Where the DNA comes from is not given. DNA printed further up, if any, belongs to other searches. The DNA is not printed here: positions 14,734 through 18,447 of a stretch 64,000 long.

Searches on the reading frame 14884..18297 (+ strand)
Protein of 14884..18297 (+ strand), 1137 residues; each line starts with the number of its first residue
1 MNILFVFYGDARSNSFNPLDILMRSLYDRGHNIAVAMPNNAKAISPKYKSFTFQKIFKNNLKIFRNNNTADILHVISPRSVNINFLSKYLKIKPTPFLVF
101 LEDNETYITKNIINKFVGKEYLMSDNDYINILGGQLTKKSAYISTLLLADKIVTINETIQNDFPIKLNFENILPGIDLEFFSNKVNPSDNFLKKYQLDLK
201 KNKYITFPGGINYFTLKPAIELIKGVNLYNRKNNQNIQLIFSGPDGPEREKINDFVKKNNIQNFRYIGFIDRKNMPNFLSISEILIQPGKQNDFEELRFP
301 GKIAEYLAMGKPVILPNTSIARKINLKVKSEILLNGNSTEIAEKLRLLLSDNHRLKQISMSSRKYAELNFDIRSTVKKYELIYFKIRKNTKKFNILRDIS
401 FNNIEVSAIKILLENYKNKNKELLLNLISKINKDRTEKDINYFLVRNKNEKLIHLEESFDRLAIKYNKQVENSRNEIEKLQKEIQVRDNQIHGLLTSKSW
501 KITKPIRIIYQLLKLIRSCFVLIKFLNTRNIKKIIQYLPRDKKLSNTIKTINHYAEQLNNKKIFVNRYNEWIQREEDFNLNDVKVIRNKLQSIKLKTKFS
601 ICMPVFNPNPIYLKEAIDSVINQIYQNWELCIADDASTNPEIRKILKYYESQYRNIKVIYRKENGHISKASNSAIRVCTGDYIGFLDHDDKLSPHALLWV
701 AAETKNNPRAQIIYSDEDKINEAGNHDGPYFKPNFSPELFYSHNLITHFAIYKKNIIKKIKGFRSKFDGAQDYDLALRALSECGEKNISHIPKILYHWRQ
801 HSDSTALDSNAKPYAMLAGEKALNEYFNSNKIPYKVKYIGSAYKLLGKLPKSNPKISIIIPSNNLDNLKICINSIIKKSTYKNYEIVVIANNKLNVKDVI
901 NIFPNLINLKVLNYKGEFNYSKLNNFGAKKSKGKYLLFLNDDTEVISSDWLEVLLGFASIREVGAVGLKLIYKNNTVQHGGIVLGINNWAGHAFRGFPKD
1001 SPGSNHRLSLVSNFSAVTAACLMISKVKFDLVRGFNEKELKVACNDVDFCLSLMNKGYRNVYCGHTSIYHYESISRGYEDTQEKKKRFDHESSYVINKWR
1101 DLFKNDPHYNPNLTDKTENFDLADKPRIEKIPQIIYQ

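Call 4: search_protein_families(library=pfam, proteins=[window:14884-18297:+], max_evalue=0.01)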
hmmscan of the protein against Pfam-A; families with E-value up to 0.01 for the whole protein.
window:14884-18297:+ (1137 aa): 7 families
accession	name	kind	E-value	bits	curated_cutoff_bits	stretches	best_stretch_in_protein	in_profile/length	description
PF00535.33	Glycos_transf_2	-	1.4e-40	139.4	23.3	2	600-760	1-167/168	Glycosyl transferase family 2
PF00534.26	Glycos_transf_1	-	4.2e-15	56.1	26.4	1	217-363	28-170/172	Glycosyl transferases group 1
PF13692.12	Glyco_trans_1_4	-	1.9e-11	44.8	27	1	203-351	2-142/142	Glycosyl transferases group 1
PF13641.12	Glyco_tranf_2_3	-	2.6e-11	44.4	27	2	854-1072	1-213/230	Glycosyltransferase like family 2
PF10111.15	Glyco_tranf_2_2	-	6.1e-11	42.7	27.3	2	609-797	10-216/276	Glycosyltransferase like family 2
PF13712.12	Glyco_tranf_2_5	-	0.00026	21.2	27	1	911-1086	32-204/210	Glycosyltransferase like family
PF13524.12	Glyco_trans_1_2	-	0.0031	17.9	25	1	258-366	27-129/144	Glycosyl transferase-like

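Call 5: search_protein_families(library=ncbifam, proteins=[window:14884-18297:+], max_evalue=0.01)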
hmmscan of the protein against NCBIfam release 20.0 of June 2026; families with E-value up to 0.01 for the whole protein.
window:14884-18297:+ (1137 aa): 21 families
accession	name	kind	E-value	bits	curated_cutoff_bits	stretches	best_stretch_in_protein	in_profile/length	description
NF047683.1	TeichurnBiosyTuaG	equivalog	5e-26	91.9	400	2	595-696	4-103/252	teichuronic acid biosynthesis protein TuaG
NF007482.0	PRK10073.1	equivalog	7.3e-23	81.1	423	2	596-695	5-101/334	glycosyltransferase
NF007453.0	PRK10018.1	equivalog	3.3e-22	79.4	382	2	598-786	7-196/280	colanic acid biosynthesis glycosyltransferase WcaA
NF053739.1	GlytfEpsEBac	equivalog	4.8e-22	78.2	450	1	598-787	2-192/265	glycosyltransferase EpsE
TIGR04017.1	WcaA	equivalog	7.4e-22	78.3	495.75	2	599-786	7-195/279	colanic acid biosynthesis glycosyltransferase WcaA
NF038299.1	EPS_HpsN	equivalog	1.4e-16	60.4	425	2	599-707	3-109/317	hormogonium polysaccharide biosynthesis glycosyltransferase HpsN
NF050050.1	ProtGlycPglI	equivalog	5.3e-15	55.6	500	2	597-704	2-108/306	GalNAc(5)-diNAcBac-PP-undecaprenol beta-1,3-glucosyltransferase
TIGR03965.1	mycofact_glyco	equivalog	2.1e-14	53.2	280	2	850-1070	70-280/467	mycofactocin biosynthesis glycosyltransferase MftF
TIGR03937.1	PgaC_IcaA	equivalog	1.6e-12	47.1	422.3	2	591-710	39-156/407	poly-beta-1,6-N-acetyl-D-glucosamine synthase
NF041394.1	GtaseAglG_Halo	equivalog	2.7e-12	46.6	440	2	613-742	18-137/304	glucosyl-dolichyl phosphate glucuronosyltransferase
NF047676.1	TeichurnBiosyTuaH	equivalog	4.7e-12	45.5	550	1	170-349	189-352/384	teichuronic acid biosynthesis protein TuaH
TIGR04063.1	stp3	hypoth_equivalog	2.1e-11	43.4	442.05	1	149-386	158-395/397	TIGR04063 family PEP-CTERM/XrtA system glycosyltransferase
TIGR04242.1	nodulat_NodC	equivalog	5.6e-11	42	550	1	586-700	37-152/395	chitooligosaccharide synthase NodC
NF038302.1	EPS_HpsE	equivalog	1.2e-10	40.9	300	1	598-703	2-107/307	hormogonium polysaccharide biosynthesis glycosyltransferase HpsE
TIGR03999.1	thiol_BshA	equivalog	1.4e-10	40.7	273.7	1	213-386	208-373/375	N-acetyl-alpha-D-glucosaminyl L-malate synthase BshA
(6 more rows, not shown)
